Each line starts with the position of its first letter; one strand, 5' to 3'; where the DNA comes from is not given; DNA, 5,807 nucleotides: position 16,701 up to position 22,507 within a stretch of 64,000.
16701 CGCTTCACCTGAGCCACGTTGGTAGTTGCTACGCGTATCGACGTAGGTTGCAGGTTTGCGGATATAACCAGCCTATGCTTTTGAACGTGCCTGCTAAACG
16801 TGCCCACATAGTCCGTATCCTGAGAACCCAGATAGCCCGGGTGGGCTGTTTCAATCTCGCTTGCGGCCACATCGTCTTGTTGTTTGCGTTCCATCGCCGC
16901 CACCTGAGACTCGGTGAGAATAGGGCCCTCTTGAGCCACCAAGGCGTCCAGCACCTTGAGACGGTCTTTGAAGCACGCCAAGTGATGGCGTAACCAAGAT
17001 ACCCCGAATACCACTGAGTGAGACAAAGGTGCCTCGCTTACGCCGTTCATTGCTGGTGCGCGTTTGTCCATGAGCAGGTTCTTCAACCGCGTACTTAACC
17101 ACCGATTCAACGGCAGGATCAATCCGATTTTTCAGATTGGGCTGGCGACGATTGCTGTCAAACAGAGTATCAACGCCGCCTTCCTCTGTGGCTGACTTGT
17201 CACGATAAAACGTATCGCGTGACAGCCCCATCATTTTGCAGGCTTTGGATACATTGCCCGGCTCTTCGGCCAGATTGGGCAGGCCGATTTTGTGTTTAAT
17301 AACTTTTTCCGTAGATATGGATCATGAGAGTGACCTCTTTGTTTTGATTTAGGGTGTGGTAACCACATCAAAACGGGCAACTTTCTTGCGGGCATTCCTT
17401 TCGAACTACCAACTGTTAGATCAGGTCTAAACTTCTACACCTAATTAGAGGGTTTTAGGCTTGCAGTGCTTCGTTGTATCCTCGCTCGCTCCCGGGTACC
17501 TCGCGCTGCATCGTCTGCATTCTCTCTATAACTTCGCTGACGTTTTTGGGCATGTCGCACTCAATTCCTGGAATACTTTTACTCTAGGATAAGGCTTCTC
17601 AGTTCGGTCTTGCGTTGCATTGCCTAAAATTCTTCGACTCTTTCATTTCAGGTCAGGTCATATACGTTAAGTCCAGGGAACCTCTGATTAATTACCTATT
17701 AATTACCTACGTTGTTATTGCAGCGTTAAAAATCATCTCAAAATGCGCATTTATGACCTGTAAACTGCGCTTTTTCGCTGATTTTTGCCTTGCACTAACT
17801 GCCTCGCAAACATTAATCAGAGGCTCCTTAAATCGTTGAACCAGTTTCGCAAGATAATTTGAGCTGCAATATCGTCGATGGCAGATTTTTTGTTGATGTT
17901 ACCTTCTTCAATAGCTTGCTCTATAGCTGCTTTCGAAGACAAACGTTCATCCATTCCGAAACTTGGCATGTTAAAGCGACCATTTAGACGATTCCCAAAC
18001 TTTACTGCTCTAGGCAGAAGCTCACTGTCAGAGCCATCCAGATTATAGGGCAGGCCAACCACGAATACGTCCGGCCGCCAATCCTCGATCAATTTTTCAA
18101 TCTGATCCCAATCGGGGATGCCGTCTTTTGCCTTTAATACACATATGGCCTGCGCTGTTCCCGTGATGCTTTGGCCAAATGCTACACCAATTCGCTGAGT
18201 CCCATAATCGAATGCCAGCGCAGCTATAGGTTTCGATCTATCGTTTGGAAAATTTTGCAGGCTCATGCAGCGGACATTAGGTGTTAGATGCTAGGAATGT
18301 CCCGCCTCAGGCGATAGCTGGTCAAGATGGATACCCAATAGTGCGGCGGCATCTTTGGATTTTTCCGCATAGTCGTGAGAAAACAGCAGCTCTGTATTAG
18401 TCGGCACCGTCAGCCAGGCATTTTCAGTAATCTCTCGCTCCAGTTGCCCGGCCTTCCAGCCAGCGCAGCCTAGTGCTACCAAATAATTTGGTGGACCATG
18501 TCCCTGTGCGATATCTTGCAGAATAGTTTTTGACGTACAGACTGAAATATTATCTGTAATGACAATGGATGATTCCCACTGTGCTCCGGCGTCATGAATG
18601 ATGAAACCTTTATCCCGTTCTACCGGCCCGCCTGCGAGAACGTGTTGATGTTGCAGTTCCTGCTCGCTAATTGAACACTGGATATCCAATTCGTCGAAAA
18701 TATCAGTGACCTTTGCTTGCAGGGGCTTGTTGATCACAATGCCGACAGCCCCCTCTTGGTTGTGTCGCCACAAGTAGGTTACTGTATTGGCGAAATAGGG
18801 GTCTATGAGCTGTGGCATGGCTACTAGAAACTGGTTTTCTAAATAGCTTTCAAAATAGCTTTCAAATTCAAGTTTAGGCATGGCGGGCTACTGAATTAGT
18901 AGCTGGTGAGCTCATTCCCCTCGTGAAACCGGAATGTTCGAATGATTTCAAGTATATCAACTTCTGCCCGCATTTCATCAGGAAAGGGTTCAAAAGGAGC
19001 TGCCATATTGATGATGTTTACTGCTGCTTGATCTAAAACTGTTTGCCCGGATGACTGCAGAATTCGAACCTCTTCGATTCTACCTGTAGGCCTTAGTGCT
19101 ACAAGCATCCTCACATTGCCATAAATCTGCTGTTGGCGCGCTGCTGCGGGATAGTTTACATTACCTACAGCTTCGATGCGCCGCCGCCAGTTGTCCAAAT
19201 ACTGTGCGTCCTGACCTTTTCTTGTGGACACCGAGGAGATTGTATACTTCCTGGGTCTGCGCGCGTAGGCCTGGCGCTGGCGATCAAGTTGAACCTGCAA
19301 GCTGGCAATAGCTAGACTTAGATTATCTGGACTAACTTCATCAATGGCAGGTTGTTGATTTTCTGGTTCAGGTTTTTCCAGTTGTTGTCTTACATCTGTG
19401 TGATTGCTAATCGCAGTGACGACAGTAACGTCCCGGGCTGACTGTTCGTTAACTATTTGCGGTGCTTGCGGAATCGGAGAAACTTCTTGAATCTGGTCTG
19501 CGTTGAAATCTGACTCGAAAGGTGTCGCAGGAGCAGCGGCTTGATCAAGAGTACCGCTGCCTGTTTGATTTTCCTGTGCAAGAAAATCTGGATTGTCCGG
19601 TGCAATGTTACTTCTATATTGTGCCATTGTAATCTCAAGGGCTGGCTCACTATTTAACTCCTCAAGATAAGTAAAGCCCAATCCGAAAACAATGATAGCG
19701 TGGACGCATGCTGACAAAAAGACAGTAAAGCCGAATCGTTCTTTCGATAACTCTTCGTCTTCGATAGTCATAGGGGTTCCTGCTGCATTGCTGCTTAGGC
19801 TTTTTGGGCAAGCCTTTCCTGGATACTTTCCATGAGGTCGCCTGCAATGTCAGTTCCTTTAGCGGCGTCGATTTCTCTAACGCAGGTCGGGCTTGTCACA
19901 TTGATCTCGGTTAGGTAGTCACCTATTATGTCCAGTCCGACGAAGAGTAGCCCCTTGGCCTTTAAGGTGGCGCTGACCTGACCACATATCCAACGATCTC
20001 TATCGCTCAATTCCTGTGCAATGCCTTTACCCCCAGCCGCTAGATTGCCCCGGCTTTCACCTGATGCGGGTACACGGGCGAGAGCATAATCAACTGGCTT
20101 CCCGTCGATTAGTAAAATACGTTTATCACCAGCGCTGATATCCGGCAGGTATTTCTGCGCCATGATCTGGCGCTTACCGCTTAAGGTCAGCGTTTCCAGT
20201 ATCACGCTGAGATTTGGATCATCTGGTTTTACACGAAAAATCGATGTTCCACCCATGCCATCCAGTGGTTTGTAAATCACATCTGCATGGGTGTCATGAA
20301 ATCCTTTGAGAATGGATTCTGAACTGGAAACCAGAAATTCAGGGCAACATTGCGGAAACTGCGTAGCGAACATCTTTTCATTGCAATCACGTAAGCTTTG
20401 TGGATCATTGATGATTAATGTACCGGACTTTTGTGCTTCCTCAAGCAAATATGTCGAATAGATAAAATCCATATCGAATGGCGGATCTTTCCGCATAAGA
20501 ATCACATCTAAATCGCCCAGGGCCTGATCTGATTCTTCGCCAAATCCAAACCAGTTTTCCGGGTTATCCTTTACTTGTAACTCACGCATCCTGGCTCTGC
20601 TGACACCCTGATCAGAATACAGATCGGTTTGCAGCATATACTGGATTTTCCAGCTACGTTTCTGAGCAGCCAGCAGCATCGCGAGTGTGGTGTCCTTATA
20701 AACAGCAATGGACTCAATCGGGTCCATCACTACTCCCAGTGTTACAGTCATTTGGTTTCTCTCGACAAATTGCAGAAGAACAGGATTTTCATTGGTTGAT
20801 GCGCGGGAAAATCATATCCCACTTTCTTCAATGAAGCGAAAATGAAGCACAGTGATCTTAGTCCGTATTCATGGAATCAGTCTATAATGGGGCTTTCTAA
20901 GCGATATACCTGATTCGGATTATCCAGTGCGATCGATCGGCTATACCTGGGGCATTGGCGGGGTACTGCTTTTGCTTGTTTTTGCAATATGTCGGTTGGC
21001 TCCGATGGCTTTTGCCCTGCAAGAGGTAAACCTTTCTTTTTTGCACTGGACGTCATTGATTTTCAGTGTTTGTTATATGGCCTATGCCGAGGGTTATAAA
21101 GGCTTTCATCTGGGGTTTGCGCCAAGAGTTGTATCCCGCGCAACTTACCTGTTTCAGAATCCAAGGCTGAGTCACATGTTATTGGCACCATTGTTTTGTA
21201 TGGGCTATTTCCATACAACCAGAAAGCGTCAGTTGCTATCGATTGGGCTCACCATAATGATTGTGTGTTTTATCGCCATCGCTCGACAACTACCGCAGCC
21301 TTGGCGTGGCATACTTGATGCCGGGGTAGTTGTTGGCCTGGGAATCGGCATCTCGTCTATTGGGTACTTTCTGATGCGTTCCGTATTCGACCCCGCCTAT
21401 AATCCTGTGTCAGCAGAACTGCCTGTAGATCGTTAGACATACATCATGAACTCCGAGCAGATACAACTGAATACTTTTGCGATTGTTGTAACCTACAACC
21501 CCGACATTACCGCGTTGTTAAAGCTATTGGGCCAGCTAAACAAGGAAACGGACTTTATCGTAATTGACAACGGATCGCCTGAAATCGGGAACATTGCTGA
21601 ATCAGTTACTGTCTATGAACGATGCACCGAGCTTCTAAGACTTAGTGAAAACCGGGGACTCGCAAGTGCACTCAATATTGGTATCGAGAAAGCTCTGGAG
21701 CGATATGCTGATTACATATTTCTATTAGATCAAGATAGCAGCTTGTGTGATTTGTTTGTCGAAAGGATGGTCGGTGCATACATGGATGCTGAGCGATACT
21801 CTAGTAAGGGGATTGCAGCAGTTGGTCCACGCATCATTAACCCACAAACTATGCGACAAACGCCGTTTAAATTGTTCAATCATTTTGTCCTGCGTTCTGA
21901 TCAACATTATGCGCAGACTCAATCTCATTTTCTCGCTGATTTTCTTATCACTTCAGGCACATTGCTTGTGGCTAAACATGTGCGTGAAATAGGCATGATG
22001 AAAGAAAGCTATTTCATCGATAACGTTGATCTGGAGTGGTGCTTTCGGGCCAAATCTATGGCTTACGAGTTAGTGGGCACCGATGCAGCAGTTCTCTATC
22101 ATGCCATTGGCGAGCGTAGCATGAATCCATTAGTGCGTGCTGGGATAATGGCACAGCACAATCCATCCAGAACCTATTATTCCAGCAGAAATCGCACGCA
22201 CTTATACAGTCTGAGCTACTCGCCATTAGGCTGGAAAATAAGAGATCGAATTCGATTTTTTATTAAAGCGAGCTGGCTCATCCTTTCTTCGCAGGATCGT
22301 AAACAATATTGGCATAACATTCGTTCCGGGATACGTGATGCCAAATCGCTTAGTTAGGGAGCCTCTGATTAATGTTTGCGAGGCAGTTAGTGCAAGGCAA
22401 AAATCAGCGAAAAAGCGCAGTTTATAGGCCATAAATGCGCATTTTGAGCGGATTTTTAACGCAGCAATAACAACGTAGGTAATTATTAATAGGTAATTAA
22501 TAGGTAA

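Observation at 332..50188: MITE-A orientation is locked to the direction of local transcription (12 of 12 informative sites)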

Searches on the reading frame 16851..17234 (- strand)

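Call 25: search_protein_families(library=ncbifam, proteins=[window:16851-17234:-], max_evalue=0.001)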
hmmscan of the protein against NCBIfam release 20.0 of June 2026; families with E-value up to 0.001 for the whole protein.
window:16851-17234:- (127 aa): 1 family
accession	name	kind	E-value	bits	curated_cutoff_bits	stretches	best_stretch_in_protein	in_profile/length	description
NF033577.2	transpos_IS481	equivalog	1.2e-10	41.4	224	1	2-90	23-112/284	IS481 family transposase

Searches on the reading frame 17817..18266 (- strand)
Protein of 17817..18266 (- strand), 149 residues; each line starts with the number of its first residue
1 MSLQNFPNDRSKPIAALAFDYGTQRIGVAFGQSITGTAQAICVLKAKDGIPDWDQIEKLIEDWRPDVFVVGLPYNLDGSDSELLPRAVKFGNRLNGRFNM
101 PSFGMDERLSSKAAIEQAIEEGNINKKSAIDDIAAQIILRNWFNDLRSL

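Call 25: search_protein_families(library=ncbifam, proteins=[window:17817-18266:-], max_evalue=0.001)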
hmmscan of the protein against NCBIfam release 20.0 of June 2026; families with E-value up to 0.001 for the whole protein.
window:17817-18266:- (149 aa): 2 families
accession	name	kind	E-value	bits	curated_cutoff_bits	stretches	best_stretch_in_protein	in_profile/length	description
TIGR00250.1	RNAse_H_YqgF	equivalog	2.6e-38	131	43.25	1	17-144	1-130/130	Holliday junction resolvase RuvX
NF001026.0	PRK00109.2-2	equivalog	3.7e-10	39.9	155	1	16-144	3-127/130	Holliday junction resolvase RuvX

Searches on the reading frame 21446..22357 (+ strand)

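Call 25: search_protein_families(library=ncbifam, proteins=[window:21446-22357:+], max_evalue=0.001)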
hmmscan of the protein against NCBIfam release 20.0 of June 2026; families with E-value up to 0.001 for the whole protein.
window:21446-22357:+ (303 aa): 5 families
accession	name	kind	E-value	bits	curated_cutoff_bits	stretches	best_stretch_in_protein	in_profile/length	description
TIGR01556.1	rhamnosyltran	subfamily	3e-60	203.8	200.55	1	15-298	1-280/281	rhamnosyltransferase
NF050113.1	gal_furan_GlfT1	equivalog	6.5e-12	45.4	330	1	12-256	3-245/290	galactofuranosyltransferase GlfT1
NF050819.1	PolSacchBiosHfsG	equivalog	6.7e-08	32.1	500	1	14-214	18-212/302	polysaccharide biosynthesis protein HfsG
TIGR03965.1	mycofact_glyco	equivalog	1e-06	27.9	280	1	13-145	78-205/467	mycofactocin biosynthesis glycosyltransferase MftF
TIGR03937.1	PgaC_IcaA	equivalog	7.5e-05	21.9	422.3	1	23-135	63-170/407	poly-beta-1,6-N-acetyl-D-glucosamine synthase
